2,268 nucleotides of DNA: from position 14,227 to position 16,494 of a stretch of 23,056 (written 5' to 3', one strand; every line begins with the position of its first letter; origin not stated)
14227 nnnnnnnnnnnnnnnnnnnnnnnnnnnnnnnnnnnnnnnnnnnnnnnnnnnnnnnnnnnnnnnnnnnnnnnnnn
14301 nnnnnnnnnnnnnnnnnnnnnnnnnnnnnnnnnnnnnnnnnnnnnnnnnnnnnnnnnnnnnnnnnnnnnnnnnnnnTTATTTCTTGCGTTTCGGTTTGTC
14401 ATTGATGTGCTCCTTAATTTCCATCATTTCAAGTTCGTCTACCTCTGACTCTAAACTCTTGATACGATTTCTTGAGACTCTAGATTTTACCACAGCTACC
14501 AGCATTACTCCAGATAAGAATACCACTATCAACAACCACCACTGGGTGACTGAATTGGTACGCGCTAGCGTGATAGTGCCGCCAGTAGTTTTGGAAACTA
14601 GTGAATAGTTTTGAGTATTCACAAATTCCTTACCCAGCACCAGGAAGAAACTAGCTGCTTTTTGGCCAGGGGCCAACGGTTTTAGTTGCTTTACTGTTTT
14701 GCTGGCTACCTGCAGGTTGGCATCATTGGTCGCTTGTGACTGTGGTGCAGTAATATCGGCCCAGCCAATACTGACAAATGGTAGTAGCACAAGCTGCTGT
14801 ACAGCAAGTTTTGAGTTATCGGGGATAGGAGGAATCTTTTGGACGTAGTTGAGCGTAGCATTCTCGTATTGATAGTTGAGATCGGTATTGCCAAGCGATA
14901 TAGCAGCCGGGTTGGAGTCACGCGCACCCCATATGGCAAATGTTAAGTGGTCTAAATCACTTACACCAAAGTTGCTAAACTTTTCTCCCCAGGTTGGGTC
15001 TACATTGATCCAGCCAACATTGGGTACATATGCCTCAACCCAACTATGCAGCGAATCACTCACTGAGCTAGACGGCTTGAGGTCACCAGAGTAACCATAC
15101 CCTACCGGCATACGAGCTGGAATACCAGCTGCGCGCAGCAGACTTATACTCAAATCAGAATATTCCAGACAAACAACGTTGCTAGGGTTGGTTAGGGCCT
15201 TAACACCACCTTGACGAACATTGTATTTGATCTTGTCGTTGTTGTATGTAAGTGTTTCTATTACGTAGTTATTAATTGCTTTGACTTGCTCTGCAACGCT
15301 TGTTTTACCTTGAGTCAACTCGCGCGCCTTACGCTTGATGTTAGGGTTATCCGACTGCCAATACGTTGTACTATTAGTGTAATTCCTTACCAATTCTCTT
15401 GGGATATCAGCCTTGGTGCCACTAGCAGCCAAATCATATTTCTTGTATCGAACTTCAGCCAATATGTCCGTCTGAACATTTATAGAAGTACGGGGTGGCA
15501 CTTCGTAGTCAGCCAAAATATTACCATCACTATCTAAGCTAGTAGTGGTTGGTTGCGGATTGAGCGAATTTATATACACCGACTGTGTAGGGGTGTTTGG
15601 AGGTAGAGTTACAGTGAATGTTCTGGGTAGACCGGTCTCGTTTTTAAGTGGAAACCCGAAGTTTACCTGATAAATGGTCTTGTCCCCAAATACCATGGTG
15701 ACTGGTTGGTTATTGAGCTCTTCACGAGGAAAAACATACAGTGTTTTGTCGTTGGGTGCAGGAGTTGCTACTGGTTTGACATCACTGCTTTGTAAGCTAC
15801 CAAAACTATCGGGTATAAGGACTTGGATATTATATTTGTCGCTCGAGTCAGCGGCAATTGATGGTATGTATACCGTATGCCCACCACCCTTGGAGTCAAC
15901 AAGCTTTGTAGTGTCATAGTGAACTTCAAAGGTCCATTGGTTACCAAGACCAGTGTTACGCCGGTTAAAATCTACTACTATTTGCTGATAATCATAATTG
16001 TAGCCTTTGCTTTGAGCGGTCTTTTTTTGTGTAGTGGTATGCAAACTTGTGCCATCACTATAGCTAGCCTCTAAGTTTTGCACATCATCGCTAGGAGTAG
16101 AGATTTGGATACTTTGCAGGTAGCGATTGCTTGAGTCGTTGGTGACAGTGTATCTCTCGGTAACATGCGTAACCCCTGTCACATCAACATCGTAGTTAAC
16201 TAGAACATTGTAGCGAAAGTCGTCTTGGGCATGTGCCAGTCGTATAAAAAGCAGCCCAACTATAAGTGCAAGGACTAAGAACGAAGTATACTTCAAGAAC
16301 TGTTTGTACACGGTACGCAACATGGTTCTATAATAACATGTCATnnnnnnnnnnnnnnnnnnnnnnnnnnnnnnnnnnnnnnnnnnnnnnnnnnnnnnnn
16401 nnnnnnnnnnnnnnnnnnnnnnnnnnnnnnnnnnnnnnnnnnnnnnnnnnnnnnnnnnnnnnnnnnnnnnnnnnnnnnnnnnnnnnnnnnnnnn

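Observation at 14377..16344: Bitopic transglutaminase-like surface protein encoded immediately upstream of metG and the adhesin/sortase pair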

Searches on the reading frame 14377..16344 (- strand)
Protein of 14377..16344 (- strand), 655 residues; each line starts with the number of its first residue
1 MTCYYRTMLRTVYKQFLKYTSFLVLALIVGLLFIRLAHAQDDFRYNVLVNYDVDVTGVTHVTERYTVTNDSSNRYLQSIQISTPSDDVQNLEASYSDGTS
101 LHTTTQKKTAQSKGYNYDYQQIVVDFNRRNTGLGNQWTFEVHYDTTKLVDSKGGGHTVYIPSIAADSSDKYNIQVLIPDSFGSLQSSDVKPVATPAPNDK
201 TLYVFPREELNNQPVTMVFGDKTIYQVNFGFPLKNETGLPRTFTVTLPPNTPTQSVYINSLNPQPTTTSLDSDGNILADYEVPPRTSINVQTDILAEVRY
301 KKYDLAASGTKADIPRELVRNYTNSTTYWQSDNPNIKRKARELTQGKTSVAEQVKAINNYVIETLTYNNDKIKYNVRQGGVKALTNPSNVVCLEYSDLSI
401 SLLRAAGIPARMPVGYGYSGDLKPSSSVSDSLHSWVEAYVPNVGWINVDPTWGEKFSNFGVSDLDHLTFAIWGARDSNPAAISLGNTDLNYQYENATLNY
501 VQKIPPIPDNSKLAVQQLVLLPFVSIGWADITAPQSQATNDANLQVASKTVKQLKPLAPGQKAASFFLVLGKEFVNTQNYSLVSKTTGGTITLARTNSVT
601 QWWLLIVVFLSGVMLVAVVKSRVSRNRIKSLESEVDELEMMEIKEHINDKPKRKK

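Call 3: search_protein_families(library=pfam, proteins=[window:14377-16344:-], max_evalue=0.01)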
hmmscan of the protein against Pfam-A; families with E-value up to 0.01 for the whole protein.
window:14377-16344:- (655 aa): 1 family
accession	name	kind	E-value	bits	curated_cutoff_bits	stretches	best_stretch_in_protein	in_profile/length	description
PF01841.26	Transglut_core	-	4.5e-21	75.6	23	1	339-450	3-108/108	Transglutaminase-like superfamily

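Call 4: search_protein_families(library=ncbifam, proteins=[window:14377-16344:-], max_evalue=0.01)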
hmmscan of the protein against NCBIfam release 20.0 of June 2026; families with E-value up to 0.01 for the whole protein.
window:14377-16344:- (655 aa): 0 families

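Call 5: find_homologous_proteins(query=window:14377-16344:-)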
Query window:14377-16344:- (655 aa): 245 proteins with E <= 0.001 among 8000 candidates; the best 120 are listed.
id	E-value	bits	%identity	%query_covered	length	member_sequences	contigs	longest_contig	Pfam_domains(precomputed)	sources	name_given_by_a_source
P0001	0.0e+0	1453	98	100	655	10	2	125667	PF01841.26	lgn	-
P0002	0.0e+0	1320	89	99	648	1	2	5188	PF01841.26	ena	-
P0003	0.0e+0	1016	68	99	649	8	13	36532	PF01841.26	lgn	-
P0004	1.3e-206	706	49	98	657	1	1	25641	PF01841.26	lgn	-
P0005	1.8e-205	702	51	98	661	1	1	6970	PF01841.26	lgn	-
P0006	6.6e-202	690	51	94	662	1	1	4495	PF01841.26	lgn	-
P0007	3.1e-201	688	51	93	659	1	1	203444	PF01841.26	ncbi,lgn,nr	ncbi:transglutaminase domain-containing protein [Candidatus Saccharibacteria bacterium]|nr:transglut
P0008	8.3e-200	683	50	96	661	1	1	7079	PF01841.26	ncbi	-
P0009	1.9e-199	682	53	87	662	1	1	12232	PF01841.26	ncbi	-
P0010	4.3e-198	678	50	95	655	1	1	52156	PF01841.26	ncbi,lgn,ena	-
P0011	5.2e-197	674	51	88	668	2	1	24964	PF01841.26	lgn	-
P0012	6.0e-196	671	52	88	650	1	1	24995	PF01841.26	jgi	jgi:hypothetical protein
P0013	6.5e-196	671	51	94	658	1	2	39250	PF01841.26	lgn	-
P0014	6.8e-196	671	49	93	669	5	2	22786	PF01841.26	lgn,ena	-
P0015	2.0e-195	669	51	90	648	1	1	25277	PF01841.26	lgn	-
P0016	4.6e-195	668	49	94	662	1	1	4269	PF01841.26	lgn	-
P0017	7.1e-195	667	52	87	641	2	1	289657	PF01841.26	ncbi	-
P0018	1.0e-194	667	51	87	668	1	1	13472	PF01841.26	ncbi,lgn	-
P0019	8.3e-193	660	49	93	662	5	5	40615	PF01841.26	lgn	-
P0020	1.0e-192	660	53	86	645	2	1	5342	PF01841.26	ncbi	-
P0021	2.5e-192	659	50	90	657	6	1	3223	PF01841.26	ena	-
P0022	3.4e-192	658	49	93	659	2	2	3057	PF01841.26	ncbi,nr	ncbi:transglutaminase family protein [Candidatus Saccharibacteria bacterium]|nr:transglutaminase fam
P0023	6.2e-192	657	53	80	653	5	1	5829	PF01841.26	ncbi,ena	-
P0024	9.2e-192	657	50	90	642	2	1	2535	PF01841.26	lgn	-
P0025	1.9e-191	656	50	90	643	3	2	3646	PF01841.26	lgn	-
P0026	3.2e-191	655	48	93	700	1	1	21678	PF01841.26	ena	-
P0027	1.9e-190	653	49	89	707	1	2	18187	PF01841.26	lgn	-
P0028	2.2e-189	649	50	86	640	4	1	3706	PF01841.26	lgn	-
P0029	2.7e-189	649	51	91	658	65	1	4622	PF01841.26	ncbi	-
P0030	4.8e-188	645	52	84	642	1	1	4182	PF01841.26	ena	-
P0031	7.4e-188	644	48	97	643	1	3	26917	PF01841.26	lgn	-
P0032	2.4e-187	642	48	95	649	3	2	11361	PF01841.26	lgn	-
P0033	3.1e-187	642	48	93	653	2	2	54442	PF01841.26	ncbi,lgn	-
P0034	4.2e-187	641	48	95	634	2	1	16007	PF01841.26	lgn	-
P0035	7.5e-187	641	49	92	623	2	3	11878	PF01841.26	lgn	-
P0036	7.7e-187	641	48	94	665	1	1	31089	PF01841.26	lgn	-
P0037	8.5e-187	640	48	94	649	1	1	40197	PF01841.26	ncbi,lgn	-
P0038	1.3e-186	640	48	93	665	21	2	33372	PF01841.26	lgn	-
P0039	1.7e-186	639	49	93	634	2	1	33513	PF01841.26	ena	-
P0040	2.4e-186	639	51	86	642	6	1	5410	PF01841.26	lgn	-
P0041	3.4e-186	638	51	87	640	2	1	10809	PF01841.26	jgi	jgi:transglutaminase-like putative cysteine protease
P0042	3.9e-186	638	49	93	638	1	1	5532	PF01841.26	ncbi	-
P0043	4.3e-186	638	48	93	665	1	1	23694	PF01841.26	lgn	-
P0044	4.7e-186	638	49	93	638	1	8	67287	PF01841.26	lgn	-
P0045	7.4e-186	637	51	85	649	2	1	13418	PF01841.26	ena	-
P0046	1.4e-185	636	47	94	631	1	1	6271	PF01841.26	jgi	jgi:hypothetical protein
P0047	2.1e-185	636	48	90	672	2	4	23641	PF01841.26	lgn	-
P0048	4.8e-185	635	51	84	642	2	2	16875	PF01841.26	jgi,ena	jgi:hypothetical protein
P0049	6.5e-185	634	48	93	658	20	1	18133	PF01841.26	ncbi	-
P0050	8.2e-185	634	51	84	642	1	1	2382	PF01841.26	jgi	-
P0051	1.5e-184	633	49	90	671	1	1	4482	PF01841.26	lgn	-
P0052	1.7e-184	633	47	94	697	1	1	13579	PF13598.13,PF01841.26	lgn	-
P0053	2.0e-184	633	50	86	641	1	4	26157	PF01841.26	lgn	-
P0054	5.6e-184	631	48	94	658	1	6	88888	PF01841.26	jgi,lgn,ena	-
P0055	8.1e-184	631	47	94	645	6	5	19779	PF01841.26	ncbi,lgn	-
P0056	9.2e-184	630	49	87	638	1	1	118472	PF01841.26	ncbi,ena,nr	ncbi:hypothetical protein LBMAG34_0890 [Candidatus Saccharibacteria bacterium]|nr:hypothetical prote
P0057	1.4e-183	630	50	92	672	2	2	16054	PF01841.26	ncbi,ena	-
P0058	1.9e-183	629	47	97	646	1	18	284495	PF01841.26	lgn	-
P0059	2.5e-183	629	49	87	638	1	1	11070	PF01841.26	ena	-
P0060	3.7e-183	628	49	89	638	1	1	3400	PF01841.26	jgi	-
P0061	3.8e-183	628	48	94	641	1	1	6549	PF01841.26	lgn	-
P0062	5.3e-183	628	47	91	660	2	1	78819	PF01841.26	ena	-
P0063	6.7e-183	628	49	89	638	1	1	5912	PF01841.26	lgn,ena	-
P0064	8.0e-183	627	49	85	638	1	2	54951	PF01841.26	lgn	-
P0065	1.1e-182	627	45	95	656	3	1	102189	PF01841.26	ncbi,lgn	-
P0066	1.3e-182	627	48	91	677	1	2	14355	PF01841.26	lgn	-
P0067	1.4e-182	626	46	99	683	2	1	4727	PF01841.26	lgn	-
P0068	1.6e-182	626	47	94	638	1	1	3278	PF01841.26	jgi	jgi:transglutaminase-like putative cysteine protease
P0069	1.6e-182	626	47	94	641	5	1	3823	PF01841.26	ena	-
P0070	2.7e-182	626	50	85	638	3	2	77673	PF01841.26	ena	-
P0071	2.9e-182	625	46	98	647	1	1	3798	PF01841.26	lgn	-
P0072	3.0e-182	625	49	87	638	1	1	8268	PF01841.26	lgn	-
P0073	3.0e-182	625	49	87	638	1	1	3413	PF01841.26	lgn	-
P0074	3.1e-182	625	47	98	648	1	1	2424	PF01841.26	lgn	-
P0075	4.3e-182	625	49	87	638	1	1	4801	PF01841.26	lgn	-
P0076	1.1e-181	624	49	87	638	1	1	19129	PF01841.26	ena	-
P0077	1.7e-181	623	47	95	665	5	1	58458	PF01841.26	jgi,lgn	-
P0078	2.2e-181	623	49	84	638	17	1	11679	PF01841.26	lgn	-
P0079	2.5e-181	622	47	95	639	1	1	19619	PF01841.26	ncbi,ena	-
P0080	1.0e-180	620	45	95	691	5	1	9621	PF01841.26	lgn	-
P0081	1.1e-180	620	47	91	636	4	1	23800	PF01841.26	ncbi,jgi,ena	-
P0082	1.6e-180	620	48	94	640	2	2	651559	PF01841.26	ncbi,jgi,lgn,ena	jgi:transglutaminase-like putative cysteine protease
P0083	2.3e-180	619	49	87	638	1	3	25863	PF01841.26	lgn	-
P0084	2.6e-180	619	49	86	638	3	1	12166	PF01841.26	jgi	jgi:transglutaminase-like putative cysteine protease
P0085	2.9e-180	619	49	87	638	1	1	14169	PF01841.26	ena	-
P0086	5.6e-180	618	49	87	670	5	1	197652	PF01841.26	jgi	-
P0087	1.1e-179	617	47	94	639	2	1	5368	PF01841.26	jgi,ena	-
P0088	1.1e-179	617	46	96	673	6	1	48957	PF01841.26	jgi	jgi:transglutaminase-like putative cysteine protease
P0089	1.6e-179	616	50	85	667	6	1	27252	PF01841.26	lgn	-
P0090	2.3e-179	616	49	89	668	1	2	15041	PF01841.26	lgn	-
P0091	2.4e-179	616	46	97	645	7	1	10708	PF01841.26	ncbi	-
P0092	2.7e-179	616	47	94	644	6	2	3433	PF01841.26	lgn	-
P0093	6.6e-179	614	45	98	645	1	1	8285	PF01841.26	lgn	-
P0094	6.8e-179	614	47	98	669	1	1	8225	PF01841.26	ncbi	-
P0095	1.1e-178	614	46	93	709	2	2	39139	PF01841.26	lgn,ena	-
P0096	1.6e-178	613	47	95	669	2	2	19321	PF01841.26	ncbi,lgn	-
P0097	1.9e-178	613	49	86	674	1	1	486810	PF01841.26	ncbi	-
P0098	2.1e-178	613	49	86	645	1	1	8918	PF01841.26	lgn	-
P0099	2.4e-178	613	46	96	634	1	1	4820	PF01841.26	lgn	-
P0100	9.8e-178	611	47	92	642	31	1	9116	PF01841.26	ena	-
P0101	2.3e-177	609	48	85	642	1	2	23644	PF01841.26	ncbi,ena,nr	ncbi:transglutaminase domain-containing protein [Candidatus Saccharibacteria bacterium]|nr:transglut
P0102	2.3e-177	609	46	95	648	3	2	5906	PF01841.26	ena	-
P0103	1.7e-176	606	46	90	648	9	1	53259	PF01841.26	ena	-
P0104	1.8e-176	606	43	98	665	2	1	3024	PF01841.26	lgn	-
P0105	1.9e-176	606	46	95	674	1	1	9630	PF01841.26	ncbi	-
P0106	3.1e-176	606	45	92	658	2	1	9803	PF01841.26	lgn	-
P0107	3.4e-176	605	48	84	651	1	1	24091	PF01841.26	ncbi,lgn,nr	ncbi:MAG: transglutaminase family protein [bacterium]|nr:transglutaminase family protein [bacterium]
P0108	3.8e-176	605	47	93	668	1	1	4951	PF01841.26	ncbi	-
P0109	3.9e-176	605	49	86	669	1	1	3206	PF01841.26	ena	-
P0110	2.2e-175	603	50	84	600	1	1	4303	PF01841.26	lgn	-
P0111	5.1e-175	602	49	84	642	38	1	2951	PF01841.26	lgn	-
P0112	1.6e-174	600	44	93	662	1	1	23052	PF01841.26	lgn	-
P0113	2.7e-174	599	47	91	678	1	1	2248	PF01841.26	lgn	-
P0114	5.1e-174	598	46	90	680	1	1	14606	PF01841.26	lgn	-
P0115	9.6e-174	597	43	98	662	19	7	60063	PF01841.26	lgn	-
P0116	1.1e-173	597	43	98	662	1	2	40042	PF01841.26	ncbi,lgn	-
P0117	8.2e-172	591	44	93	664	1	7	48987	PF01841.26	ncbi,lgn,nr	ncbi:MAG: Transglutaminase family protein [Patescibacteria group bacterium]|nr:Transglutaminase fami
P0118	1.2e-171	590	45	91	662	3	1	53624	PF01841.26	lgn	-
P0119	3.0e-171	589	43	96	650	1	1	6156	PF01841.26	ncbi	-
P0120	4.3e-171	589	43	95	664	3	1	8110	PF01841.26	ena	-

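Call 10: find_encoding_contigs(protein=P0007, flank=8000, max_places=2)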
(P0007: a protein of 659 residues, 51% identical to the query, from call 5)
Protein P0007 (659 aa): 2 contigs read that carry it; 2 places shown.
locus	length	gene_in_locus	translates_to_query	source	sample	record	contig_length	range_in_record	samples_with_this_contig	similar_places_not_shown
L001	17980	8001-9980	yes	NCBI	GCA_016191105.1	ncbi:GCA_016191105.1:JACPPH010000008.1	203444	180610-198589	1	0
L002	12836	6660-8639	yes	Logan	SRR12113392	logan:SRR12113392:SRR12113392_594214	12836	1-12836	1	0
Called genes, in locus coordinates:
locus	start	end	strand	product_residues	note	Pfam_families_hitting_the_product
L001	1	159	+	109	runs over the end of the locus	PF01872:RibD_C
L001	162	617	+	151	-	PF01243:PNPOx_N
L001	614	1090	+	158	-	-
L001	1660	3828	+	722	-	PF00580:UvrD-helicase, PF01443:Viral_helicase1 (faint), PF13086:AAA_11 (faint), PF13245:AAA_19, PF13604:AAA_30 (faint), PF13361:UvrD_C, PF13538:UvrD_C_2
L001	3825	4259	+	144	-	PF00293:NUDIX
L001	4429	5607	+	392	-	PF03990:DUF348, PF07501:G5, PF06737:Transglycosylas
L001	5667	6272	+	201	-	PF00857:Isochorismatase (faint)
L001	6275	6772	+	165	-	PF13671:AAA_33 (weak), PF13238:AAA_18, PF01202:SKI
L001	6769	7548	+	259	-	PF00398:RrnaAD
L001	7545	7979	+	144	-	PF13673:Acetyltransf_10 (weak), PF00583:Acetyltransf_1, PF13508:Acetyltransf_7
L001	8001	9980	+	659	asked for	PF01841:Transglut_core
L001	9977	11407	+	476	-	PF00133:tRNA-synt_1, PF01406:tRNA-synt_1e (weak), PF09334:tRNA-synt_1g, PF00133:tRNA-synt_1, PF01406:tRNA-synt_1e (weak)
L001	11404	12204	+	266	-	PF01026:TatD_DNase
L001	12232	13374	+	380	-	PF00266:Aminotran_5, PF00155:Aminotran_1_2 (weak)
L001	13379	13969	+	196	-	PF02698:DUF218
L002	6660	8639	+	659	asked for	PF01841:Transglut_core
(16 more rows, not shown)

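Call 11: find_encoding_contigs(protein=P0082, flank=8000, max_places=2)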
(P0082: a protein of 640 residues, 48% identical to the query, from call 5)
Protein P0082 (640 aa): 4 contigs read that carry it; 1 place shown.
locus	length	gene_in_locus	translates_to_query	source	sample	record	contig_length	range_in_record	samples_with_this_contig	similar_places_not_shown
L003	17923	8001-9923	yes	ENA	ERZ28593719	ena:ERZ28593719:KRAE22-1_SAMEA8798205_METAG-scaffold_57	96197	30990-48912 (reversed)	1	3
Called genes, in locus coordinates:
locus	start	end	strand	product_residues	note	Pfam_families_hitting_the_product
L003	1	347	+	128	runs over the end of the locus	-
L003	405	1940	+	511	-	PF00224:PK, PF03328:HpcH_HpaI (weak), PF02887:PK_C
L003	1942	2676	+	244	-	PF00121:TIM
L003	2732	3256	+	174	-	PF00719:Pyrophosphatase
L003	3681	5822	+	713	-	PF00580:UvrD-helicase, PF01443:Viral_helicase1 (faint), PF13245:AAA_19, PF13604:AAA_30 (faint), PF13361:UvrD_C, PF13538:UvrD_C_2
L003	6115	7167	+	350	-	PF03990:DUF348, PF07501:G5, PF06737:Transglycosylas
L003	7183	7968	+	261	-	PF00398:RrnaAD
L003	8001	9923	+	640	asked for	PF01841:Transglut_core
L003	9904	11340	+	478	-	PF00133:tRNA-synt_1 (weak), PF01406:tRNA-synt_1e (faint), PF09334:tRNA-synt_1g, PF00133:tRNA-synt_1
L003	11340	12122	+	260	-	PF01026:TatD_DNase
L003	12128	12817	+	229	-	-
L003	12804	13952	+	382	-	PF00266:Aminotran_5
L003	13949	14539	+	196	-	PF02698:DUF218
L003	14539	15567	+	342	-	PF01171:ATP_bind_3 (faint), PF02540:NAD_synthase (faint), PF03054:tRNA_Me_trans, PF20259:tRNA_Me_trans_M, PF20258:tRNA_Me_trans_C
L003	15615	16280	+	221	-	-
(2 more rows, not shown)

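Call 16: find_encoding_contigs(protein=P0003, flank=8000, max_places=2)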
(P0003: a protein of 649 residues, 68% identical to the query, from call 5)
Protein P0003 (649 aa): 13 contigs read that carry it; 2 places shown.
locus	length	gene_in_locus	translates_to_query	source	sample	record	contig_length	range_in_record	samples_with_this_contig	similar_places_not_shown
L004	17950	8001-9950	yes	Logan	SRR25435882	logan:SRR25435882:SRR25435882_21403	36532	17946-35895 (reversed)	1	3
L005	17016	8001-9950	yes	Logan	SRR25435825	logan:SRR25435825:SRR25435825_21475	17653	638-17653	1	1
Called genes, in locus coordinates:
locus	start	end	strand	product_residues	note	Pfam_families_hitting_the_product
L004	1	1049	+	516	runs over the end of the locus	PF00224:PK, PF02887:PK_C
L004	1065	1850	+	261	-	PF00121:TIM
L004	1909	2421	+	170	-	PF00719:Pyrophosphatase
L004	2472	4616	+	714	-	PF00580:UvrD-helicase, PF01443:Viral_helicase1 (faint), PF13086:AAA_11 (faint), PF13245:AAA_19, PF13604:AAA_30 (faint), PF13361:UvrD_C, PF13538:UvrD_C_2, PF21196:PcrA_UvrD_tudor (weak)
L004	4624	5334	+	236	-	PF00561:Abhydrolase_1, PF12146:Hydrolase_4, PF12697:Abhydrolase_6 (weak), PF20408:Abhydrolase_11 (weak), PF01738:DLH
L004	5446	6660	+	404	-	PF03990:DUF348, PF07501:G5, PF06737:Transglycosylas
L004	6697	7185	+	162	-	PF00293:NUDIX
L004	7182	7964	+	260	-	PF00398:RrnaAD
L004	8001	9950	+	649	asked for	PF01841:Transglut_core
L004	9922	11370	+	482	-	PF00133:tRNA-synt_1, PF01406:tRNA-synt_1e (weak), PF09334:tRNA-synt_1g, PF00133:tRNA-synt_1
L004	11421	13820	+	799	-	-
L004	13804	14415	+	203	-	PF04203:Sortase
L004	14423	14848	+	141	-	PF01243:PNPOx_N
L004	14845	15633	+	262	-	PF01026:TatD_DNase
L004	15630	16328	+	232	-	-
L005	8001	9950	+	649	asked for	PF01841:Transglut_core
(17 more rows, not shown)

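Call 17: find_encoding_contigs(protein=P0004, flank=8000, max_places=2)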
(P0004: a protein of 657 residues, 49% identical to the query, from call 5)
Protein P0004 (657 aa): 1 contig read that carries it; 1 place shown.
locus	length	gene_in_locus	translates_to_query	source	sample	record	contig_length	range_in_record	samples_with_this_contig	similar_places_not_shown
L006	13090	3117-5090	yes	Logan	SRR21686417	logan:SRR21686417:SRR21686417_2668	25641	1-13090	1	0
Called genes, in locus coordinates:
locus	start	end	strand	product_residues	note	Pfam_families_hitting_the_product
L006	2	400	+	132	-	?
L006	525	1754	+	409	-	PF03990:DUF348, PF07501:G5, PF06737:Transglycosylas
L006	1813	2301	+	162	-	-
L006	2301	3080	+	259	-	PF00398:RrnaAD, PF13649:Methyltransf_25 (weak)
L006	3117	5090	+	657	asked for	PF01841:Transglut_core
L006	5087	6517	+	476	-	PF00133:tRNA-synt_1 (weak), PF01406:tRNA-synt_1e (faint), PF09334:tRNA-synt_1g, PF00133:tRNA-synt_1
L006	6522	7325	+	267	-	PF01026:TatD_DNase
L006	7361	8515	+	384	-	PF00266:Aminotran_5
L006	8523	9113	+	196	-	PF02698:DUF218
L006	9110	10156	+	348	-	PF00733:Asn_synthase (weak), PF02540:NAD_synthase (faint), PF03054:tRNA_Me_trans, PF20259:tRNA_Me_trans_M, PF20258:tRNA_Me_trans_C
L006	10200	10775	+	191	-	-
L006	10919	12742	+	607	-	PF01411:tRNA-synt_2c, PF07973:tRNA_SAD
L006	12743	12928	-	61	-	-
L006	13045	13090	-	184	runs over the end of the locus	-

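Call 18: find_encoding_contigs(protein=P0001, flank=10000, max_places=2)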
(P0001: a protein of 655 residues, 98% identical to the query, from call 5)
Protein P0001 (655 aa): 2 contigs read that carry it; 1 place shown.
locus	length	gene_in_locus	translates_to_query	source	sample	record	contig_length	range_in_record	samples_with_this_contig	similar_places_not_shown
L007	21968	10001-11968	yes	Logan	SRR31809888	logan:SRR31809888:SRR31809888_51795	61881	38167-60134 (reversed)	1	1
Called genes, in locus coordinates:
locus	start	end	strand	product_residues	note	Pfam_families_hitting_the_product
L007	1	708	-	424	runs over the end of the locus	PF13660:DUF4147, PF05161:MOFRL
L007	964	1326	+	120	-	-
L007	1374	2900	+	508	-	PF00224:PK, PF02887:PK_C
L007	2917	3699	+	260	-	PF00121:TIM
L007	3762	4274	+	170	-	PF00719:Pyrophosphatase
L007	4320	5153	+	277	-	PF24963:DUF7768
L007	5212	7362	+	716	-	PF00580:UvrD-helicase, PF01443:Viral_helicase1 (faint), PF13245:AAA_19, PF13604:AAA_30 (faint), PF13361:UvrD_C, PF13538:UvrD_C_2, PF21196:PcrA_UvrD_tudor (weak)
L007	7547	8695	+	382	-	PF03990:DUF348, PF07501:G5, PF06737:Transglycosylas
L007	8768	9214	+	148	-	PF00293:NUDIX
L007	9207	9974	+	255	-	PF00398:RrnaAD, PF13649:Methyltransf_25 (weak)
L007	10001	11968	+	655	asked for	PF01841:Transglut_core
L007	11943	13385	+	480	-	PF00133:tRNA-synt_1, PF01406:tRNA-synt_1e, PF09334:tRNA-synt_1g, PF00133:tRNA-synt_1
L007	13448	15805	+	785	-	-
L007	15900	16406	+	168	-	PF04203:Sortase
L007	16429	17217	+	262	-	PF01026:TatD_DNase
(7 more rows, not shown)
